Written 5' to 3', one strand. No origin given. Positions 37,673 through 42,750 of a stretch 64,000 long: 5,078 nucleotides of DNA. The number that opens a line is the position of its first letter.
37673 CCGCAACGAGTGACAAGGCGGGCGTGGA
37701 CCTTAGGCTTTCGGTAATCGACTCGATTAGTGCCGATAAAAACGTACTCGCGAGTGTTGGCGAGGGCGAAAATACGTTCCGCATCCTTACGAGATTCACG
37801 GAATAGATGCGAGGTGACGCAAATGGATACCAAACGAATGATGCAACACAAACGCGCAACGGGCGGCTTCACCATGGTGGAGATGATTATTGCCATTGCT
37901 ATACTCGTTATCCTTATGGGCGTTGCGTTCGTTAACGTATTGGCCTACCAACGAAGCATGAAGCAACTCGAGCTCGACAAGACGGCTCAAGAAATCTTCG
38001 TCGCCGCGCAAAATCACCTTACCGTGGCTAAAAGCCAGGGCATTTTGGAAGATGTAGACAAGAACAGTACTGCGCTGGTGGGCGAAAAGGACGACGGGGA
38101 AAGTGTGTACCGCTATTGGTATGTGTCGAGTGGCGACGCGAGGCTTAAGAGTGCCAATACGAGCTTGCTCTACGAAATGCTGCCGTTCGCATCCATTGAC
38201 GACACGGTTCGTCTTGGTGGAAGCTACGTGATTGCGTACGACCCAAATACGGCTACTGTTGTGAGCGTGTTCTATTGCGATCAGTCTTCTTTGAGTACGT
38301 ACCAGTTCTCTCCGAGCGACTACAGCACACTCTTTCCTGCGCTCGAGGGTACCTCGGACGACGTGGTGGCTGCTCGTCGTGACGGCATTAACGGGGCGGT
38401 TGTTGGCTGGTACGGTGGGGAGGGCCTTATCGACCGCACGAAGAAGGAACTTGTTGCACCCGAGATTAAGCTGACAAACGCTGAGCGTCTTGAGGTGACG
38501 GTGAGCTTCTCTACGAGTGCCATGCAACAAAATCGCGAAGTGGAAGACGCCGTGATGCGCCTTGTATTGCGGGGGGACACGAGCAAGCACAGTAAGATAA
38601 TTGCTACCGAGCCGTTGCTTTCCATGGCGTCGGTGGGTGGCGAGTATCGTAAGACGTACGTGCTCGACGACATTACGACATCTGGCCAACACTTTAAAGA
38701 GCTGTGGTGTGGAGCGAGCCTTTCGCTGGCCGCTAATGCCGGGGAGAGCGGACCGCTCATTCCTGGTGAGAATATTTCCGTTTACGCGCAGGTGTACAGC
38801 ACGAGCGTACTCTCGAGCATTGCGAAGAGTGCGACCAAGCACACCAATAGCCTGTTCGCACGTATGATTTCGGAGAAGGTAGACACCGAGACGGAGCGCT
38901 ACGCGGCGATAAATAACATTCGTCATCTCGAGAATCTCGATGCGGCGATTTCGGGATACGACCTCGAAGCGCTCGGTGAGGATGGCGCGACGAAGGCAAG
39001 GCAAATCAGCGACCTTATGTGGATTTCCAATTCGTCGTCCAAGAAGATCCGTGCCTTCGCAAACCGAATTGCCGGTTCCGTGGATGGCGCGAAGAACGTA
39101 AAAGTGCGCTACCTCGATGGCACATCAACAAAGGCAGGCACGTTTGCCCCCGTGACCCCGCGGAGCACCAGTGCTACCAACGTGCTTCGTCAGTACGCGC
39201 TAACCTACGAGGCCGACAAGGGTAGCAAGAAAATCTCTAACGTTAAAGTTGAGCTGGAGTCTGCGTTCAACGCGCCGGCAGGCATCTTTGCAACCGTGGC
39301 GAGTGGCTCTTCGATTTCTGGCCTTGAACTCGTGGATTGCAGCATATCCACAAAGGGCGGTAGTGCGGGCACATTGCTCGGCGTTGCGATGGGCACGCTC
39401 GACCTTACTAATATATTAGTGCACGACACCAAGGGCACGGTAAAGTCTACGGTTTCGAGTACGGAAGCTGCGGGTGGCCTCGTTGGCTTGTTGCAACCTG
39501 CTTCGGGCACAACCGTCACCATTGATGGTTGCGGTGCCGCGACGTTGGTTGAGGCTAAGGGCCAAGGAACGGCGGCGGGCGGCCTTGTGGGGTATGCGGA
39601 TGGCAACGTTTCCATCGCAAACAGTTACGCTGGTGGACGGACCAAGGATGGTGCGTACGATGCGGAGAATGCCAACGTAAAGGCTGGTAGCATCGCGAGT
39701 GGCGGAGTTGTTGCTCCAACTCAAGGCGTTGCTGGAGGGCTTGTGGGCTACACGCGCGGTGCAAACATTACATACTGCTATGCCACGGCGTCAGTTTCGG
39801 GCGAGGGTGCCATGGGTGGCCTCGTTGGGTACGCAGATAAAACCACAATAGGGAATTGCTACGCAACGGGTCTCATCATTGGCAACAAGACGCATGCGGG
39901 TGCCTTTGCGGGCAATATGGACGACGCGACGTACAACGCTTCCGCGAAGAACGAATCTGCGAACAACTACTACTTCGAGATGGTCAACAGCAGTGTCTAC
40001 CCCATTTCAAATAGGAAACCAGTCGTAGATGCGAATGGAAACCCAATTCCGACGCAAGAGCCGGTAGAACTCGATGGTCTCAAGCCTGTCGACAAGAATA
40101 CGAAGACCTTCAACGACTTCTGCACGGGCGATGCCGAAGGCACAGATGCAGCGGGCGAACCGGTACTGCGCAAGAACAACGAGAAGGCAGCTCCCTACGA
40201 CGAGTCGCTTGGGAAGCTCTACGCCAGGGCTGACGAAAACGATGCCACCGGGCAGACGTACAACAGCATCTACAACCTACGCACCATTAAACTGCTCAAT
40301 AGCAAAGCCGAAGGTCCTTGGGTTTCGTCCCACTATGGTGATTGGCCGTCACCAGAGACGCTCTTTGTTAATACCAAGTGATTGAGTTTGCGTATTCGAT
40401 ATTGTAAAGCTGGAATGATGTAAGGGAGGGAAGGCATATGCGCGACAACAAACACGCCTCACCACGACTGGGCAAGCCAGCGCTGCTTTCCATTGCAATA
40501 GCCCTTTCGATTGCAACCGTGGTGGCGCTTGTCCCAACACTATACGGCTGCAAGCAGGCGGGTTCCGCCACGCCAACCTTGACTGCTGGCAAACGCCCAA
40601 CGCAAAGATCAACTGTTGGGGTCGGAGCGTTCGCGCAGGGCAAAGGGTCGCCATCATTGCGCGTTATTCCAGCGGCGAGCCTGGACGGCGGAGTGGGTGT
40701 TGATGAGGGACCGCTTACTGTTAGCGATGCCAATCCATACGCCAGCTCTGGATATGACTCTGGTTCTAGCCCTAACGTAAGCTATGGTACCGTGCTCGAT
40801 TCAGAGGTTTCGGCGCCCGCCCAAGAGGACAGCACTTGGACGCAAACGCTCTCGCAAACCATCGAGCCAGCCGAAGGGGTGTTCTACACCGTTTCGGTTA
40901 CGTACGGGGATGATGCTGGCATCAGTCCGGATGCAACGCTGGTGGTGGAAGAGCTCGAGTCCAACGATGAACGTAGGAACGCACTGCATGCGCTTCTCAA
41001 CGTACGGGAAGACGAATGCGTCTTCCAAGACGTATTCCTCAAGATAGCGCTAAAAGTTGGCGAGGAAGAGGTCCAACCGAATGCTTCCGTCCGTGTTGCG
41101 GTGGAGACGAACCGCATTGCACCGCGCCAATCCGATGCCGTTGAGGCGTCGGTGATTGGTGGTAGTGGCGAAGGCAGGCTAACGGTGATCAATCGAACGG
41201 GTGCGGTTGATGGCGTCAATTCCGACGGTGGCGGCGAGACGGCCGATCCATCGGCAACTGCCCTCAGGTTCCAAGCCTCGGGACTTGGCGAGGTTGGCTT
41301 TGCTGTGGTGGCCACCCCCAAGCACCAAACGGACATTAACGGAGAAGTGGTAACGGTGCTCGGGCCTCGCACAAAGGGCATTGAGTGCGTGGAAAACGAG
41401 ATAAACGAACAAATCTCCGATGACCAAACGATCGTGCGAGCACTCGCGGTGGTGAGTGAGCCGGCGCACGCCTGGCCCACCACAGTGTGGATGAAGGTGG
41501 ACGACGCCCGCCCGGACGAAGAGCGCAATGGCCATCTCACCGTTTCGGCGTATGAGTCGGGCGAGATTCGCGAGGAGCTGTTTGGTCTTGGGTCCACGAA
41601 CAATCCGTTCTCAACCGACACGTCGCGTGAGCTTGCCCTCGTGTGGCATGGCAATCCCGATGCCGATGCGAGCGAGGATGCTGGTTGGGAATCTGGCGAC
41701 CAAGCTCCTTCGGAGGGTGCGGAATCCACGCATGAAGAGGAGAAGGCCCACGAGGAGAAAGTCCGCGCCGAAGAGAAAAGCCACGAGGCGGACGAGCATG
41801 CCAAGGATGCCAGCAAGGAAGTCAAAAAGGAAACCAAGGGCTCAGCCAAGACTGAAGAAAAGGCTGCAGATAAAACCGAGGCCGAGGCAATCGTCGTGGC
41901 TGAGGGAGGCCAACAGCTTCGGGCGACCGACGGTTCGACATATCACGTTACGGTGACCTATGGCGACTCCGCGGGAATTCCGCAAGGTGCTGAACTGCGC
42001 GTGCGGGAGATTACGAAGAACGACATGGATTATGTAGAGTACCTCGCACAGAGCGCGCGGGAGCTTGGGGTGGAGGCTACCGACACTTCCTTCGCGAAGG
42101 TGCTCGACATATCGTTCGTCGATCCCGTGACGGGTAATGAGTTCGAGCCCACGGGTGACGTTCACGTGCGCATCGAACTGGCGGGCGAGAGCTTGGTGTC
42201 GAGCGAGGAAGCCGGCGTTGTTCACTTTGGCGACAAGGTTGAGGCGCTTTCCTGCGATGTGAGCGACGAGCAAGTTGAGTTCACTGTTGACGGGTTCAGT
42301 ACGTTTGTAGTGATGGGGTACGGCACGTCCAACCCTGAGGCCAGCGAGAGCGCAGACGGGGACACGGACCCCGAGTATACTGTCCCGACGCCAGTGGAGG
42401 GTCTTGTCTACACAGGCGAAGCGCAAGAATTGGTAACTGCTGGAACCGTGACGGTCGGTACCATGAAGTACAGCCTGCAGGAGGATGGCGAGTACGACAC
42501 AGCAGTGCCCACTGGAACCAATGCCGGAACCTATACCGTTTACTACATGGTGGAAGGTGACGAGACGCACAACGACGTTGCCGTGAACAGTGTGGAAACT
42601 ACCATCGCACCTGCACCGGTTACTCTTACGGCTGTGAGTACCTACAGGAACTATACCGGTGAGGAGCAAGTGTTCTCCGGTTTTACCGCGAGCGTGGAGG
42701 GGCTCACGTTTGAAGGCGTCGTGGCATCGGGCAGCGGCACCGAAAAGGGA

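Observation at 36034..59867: Candidate new system: minor-pilin-like set plus a 5,844-aa lipoprotein plus a GT-C-like membrane protein in one co-oriented block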

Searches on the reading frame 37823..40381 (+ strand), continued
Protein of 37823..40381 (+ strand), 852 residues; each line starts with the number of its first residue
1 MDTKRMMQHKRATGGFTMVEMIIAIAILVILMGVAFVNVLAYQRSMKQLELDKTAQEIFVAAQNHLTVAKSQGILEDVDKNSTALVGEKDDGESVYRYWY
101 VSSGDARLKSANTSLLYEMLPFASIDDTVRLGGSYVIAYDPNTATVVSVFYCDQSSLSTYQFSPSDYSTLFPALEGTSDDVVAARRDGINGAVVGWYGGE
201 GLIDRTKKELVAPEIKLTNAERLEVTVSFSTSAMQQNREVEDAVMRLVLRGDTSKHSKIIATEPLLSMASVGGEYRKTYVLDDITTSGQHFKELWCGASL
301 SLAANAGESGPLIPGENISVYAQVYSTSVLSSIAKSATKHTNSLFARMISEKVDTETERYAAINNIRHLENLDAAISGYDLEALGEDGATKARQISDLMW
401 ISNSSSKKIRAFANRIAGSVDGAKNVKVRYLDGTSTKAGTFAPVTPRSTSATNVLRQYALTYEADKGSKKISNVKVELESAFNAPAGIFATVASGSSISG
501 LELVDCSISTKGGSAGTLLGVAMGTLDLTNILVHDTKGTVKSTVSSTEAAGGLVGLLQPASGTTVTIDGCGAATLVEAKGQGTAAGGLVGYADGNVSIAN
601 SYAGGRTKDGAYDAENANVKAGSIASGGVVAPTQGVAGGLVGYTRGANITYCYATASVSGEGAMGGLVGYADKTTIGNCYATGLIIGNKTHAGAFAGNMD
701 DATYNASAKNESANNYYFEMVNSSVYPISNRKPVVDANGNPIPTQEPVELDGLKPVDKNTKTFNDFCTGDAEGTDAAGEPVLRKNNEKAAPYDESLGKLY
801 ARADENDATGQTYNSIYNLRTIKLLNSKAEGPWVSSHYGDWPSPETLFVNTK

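Call 51: search_protein_families(library=pfam, proteins=[L013:142-603:+, L013:632-1684:+, L013:1687-2895:+, L013:3098-3583:+, L013:3651-4469:+, L013:5127-6104:+, L013:6004-6735:+, L013:6809-7423:+, L013:7774-8115:+, L013:4549-4824:+], max_evalue=0.01)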
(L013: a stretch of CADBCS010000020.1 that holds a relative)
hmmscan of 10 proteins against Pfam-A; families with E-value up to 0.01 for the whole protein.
L013:142-603:+ (153 aa): 1 family
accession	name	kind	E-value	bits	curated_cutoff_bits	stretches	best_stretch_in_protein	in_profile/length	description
PF00437.27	T2SSE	-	5.1e-29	101.5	24.9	1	1-146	243-370/370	Type II/IV secretion system protein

L013:632-1684:+ (350 aa): 11 families
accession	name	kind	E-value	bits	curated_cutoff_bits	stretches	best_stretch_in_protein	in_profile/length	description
PF00437.27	T2SSE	-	3.6e-50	171.1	24.9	1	4-272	12-280/370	Type II/IV secretion system protein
PF13401.12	AAA_22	-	4.1e-06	27.6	27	1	123-175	4-46/130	AAA domain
PF13555.12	AAA_29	-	7.9e-05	22.8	27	1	117-144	15-42/61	P-loop containing region of AAA domain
PF11602.14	NTPase_P4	-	0.00022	21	27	1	107-143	88-130/320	ATPase P4 of dsRNA bacteriophage phi-12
PF13191.12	AAA_16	-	0.00049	21.1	32.6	1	124-163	24-60/167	AAA ATPase domain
PF25199.1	nSTAND_NTPase5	-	0.0018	18.6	34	1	123-161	40-78/145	Novel STAND NTPase 5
PF13476.12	AAA_23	-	0.0025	18.9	27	1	119-144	17-39/201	AAA domain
PF01935.23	DUF87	-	0.0027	18.3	23.2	1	129-157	28-56/220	Helicase HerA, central domain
PF20720.3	nSTAND3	-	0.0032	17.6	27.2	1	123-161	16-53/155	Novel STAND NTPase 3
PF00005.33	ABC_tran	-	0.0036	18.3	25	1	125-165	12-51/137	ABC transporter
PF13604.12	AAA_30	-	0.0098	16.1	27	0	123-149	17-43/191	AAA domain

L013:1687-2895:+ (402 aa): 3 families
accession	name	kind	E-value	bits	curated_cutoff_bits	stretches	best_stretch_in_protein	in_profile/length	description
PF00482.28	T2SSF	-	1.2e-56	190.4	25.2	2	69-191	2-125/125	Type II secretion system (T2SS), protein F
PF14093.11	DUF4271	-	0.0083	16.5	29.7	1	156-238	36-117/206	Domain of unknown function (DUF4271)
PF13980.11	UPF0370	-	0.0094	16.5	28.1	1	216-249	2-36/61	Uncharacterised protein family (UPF0370)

L013:3098-3583:+ (161 aa): 1 family
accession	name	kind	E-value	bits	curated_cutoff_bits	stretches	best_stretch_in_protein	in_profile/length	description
PF07963.17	N_methyl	-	1.2e-09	37.8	21.2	1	18-44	1-27/27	Prokaryotic N-terminal methylation motif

L013:3651-4469:+ (272 aa): 1 family
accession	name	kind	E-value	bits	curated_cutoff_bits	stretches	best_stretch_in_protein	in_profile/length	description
PF03167.25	UDG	-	0.0027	18.2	24.3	0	156-255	54-132/141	Uracil DNA glycosylase superfamily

L013:5127-6104:+ (325 aa): 0 families

L013:6004-6735:+ (243 aa): 0 families

L013:6809-7423:+ (204 aa): 0 families

L013:7774-8115:+ (113 aa): 0 families

L013:4549-4824:+ (91 aa): 0 families

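Call 58: predict_structure(alignment_id=A2)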
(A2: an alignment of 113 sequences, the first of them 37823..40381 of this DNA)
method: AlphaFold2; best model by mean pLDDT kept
length: 852 residues; sequences in the alignment: 113
mean_pLDDT: 88.4   pTM: 0.81
mean pLDDT of the five models: 88.4, 88.2, 88.0, 87.6, 86.4
residues with pLDDT >= 90: 577; 70-90: 172; 50-70: 75; < 50: 28
segments of 3 or more residues with pLDDT < 50: 1-3, 300-307, 627-630, 810-813, 849-852
pLDDT, mean of each block of 10 residues (from residue 1): 51 61 84 86 94 95 90 87 93 89 92 90 87 95 93 93 94 94 94 94 72 97 98 96 94 93 93 95 97 84 51 97 90 92 98 96 98 98 97 98 83 95 96 96 97 95 94 94 89 98 97 96 97 87 95 98 97 96 94 98 93 92 60 84 97 97 95 95 90 93 77 85 88 74 56 85 79 60 69 88 62 71 93 93 64 38
secondary structure, 60 per line:
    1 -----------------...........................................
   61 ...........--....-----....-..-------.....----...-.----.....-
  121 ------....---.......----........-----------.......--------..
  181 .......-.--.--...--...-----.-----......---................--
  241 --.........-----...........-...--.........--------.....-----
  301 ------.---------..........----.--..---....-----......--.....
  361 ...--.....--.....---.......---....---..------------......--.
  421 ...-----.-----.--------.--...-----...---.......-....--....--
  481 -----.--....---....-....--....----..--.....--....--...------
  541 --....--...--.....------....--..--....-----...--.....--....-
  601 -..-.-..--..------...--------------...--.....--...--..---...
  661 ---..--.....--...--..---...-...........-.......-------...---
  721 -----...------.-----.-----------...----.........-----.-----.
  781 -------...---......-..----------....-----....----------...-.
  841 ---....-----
elements in order (helices of 4 or more, strands of 3 or more residues): H18-71 H74-77 H83-86 E97-101 H115-119 H127-130 E134-140 E145-152 H164-170 H179-187 E195-197 E214-219 E223-230 H231-238 E243-251 E257-264 E269-271 E274-282 H291-295 E317-326 E339-342 E348-353 E356-363 H366-370 H374-377 H381-387 E391-394 H412-417 H420-423 E447-449 E455-457 E461-464 E469-472 E475-478 E489-492 E496-499 E501-504 E507-510 E519-523 E526-529 E532-534 E543-546 E549-551 E554-558 E565-568 E575-578 E584-586 E589-593 E596-599 E619-621 E636-638 E641-645 E648-650 E658-660 E668-672 E675-677 E685-687 E692-699 H701-707 E715-717 E726-728 E753-755 H760-768 E788-790 H794-799 E813-816 H822-825 E836-838 H844-847

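Call 62: fold_search(model_id=the predicted structure, library=pdb)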
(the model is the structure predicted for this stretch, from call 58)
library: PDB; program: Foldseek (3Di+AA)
matches with E <= 10: 1015; with E <= 0.001: 2
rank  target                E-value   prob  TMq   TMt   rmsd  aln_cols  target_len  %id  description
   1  3n6z                  9.0e-06  1.00  0.25  0.59   7.5       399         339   17  Crystal structure of a putative immunoglobulin A1 protease (BACOVA_03286) from Bacteroides ovatus at 1.30 A resolution (released 2010-07-21)
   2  7jgj_A                6.1e-04  1.00  0.22  0.15  13.5       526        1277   12  IgA1 Protease in complex with neutralizing mAb (released 2020-12-09)
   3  5wql_D                3.9e-03  0.30  0.07  0.09  18.9       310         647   12  Structure of a PDZ-protease bound to a substrate-binding adaptor (released 2017-11-22)
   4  2vqu_B                4.8e-03  0.69  0.09  0.09  14.8       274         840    9  Structural and biochemical evidence for a boat-like transition state in beta-mannosidases (released 2008-04-01)
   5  8d85_A                5.5e-03  0.97  0.10  0.32  10.2       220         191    9  Cryo-EM structure of human IL-27 signaling complex: model containing the interaction core region (released 2023-03-29)
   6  9npf_C                5.8e-03  0.72  0.10  0.11  14.8       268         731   10  Crystal structure of the inactive conformation of a glycoside hydrolase (CapGH2b) from the GH2 family in the space gro (released 2025-11-12)
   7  4eq2                  7.0e-03  1.00  0.10  0.35  13.4       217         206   10  Crystal Structure Analysis of Chicken Interferon Gamma Receptor Alpha Chain (released 2013-04-24)
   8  6xja_P                7.4e-03  0.93  0.17  0.12  15.9       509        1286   13  Streptococcus Pneumoniae IgA1 Protease with IgA1 substrate (released 2021-01-20)
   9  4c4u_A                7.8e-03  0.99  0.09  0.45   9.0       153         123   14  Superoxide reductase (Neelaredoxin) from Archaeoglobus fulgidus E12Q mutant in the reduced form (released 2014-08-06)
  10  9npf_A                8.2e-03  0.47  0.09  0.10  14.4       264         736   10  Crystal structure of the inactive conformation of a glycoside hydrolase (CapGH2b) from the GH2 family in the space gro (released 2025-11-12)
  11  4bfk_B                8.6e-03  0.99  0.09  0.47   8.8       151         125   13  Superoxide reductase (Neelaredoxin) from Archaeoglobus fulgidus E12Q mutant (released 2014-03-26)
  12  7op6_A                9.4e-03  0.57  0.10  0.10  14.7       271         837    9  Bacteroides thetaiotaomicron mannosidase GH2 with beta-manno-configured cyclophellitol aziridine (released 2022-05-18)
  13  2je8_A                1.2e-02  0.57  0.09  0.10  14.7       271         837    9  Structure of a beta-mannosidase from Bacteroides thetaiotaomicron (released 2007-02-06)
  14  9npc_C                1.3e-02  0.60  0.10  0.11  14.6       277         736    9  Crystal structure of the inactive conformation of a glycoside hydrolase (CapGH2b) from the GH2 family in the space gro (released 2025-11-12)
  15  9np8                  1.3e-02  0.60  0.09  0.11  14.4       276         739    9  Crystal structure of the inactive conformation of a glycoside hydrolase (CapGH2b) from the GH2 family in the space group (released 2025-11-12)
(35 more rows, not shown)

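Call 93: search_solved_structures(query=A2, max_evalue=1)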
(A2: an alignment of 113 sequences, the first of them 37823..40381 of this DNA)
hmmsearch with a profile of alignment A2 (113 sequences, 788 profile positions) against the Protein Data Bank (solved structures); distinct sequences matched with E-value up to 1: 20.
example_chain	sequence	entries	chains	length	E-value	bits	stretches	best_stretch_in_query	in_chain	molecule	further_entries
9egp_A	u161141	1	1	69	1.5e-07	33.1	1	11-48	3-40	Geopilin domain 1 protein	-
7tgg_A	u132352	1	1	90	1.7e-07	32.8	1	6-45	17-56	Geopilin domain 1 protein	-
9laa_A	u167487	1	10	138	3.7e-06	28.4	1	9-45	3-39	Type IV pilin protein PilA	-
8tj2_C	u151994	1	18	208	3.1e-05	25.4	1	19-65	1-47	Type IV major pilin protein PilA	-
3sok_A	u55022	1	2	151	0.0016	19.7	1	19-82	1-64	Fimbrial protein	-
8pfb_G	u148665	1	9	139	0.002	19.4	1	19-97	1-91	Type IV pilin PilE1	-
3n6z_A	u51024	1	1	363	0.0024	19.1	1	437-645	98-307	putative immunoglobulin A1 protease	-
6gv9_A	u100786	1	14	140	0.0033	18.6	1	19-50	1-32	Prepilin peptidase-dependent protein D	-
2m7g_A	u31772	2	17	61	0.0034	18.6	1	19-45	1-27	Geopilin domain 1 protein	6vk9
8tum_e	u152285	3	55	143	0.0035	18.6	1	19-46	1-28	Type IV major pilin protein PilA | Pilin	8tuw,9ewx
1oqw_A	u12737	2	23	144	0.004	18.4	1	19-46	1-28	Fimbrial protein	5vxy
5kua_A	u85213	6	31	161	0.011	16.9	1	19-48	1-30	pilin | Neisseria meningitidis PilE variant SB-GATDH | Neisseria meningitidis PilE, SB-DATDH variant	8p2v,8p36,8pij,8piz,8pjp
8p3b_A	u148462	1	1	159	0.012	16.8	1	19-48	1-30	Fimbrial protein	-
2hi2_A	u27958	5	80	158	0.013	16.7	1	19-48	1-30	Fimbrial protein | PilA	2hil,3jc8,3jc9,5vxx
1ay2_A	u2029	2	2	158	0.013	16.7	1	19-48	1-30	TYPE 4 PILIN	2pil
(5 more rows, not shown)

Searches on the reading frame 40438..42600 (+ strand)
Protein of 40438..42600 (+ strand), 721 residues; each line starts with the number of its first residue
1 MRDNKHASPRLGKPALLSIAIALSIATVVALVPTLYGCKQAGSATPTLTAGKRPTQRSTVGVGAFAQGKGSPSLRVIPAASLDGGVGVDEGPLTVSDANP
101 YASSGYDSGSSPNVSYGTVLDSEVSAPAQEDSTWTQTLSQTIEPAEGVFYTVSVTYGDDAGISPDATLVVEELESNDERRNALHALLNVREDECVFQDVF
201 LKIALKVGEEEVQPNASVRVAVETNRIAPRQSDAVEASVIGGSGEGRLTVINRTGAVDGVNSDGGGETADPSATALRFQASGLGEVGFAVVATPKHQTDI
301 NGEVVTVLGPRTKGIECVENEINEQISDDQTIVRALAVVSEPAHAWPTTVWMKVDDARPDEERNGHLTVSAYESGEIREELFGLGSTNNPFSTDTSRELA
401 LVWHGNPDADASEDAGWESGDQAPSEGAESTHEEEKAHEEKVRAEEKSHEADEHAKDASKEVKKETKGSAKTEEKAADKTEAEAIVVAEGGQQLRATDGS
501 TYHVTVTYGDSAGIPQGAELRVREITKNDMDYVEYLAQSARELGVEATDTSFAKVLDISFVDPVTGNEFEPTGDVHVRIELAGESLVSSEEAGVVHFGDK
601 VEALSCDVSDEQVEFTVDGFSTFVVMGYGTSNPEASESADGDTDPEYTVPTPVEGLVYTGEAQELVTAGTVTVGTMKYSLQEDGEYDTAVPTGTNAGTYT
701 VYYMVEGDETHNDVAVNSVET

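Call 27: search_protein_families(library=ncbifam, proteins=[window:40438-42600:+], max_evalue=0.1)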
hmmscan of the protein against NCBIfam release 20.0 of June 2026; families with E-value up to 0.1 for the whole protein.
window:40438-42600:+ (721 aa): 1 family
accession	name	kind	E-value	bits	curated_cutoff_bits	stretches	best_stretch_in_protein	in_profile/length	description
NF010381.0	PRK13808.1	equivalog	0.01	15.2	426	1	420-486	227-293/335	adenylate kinase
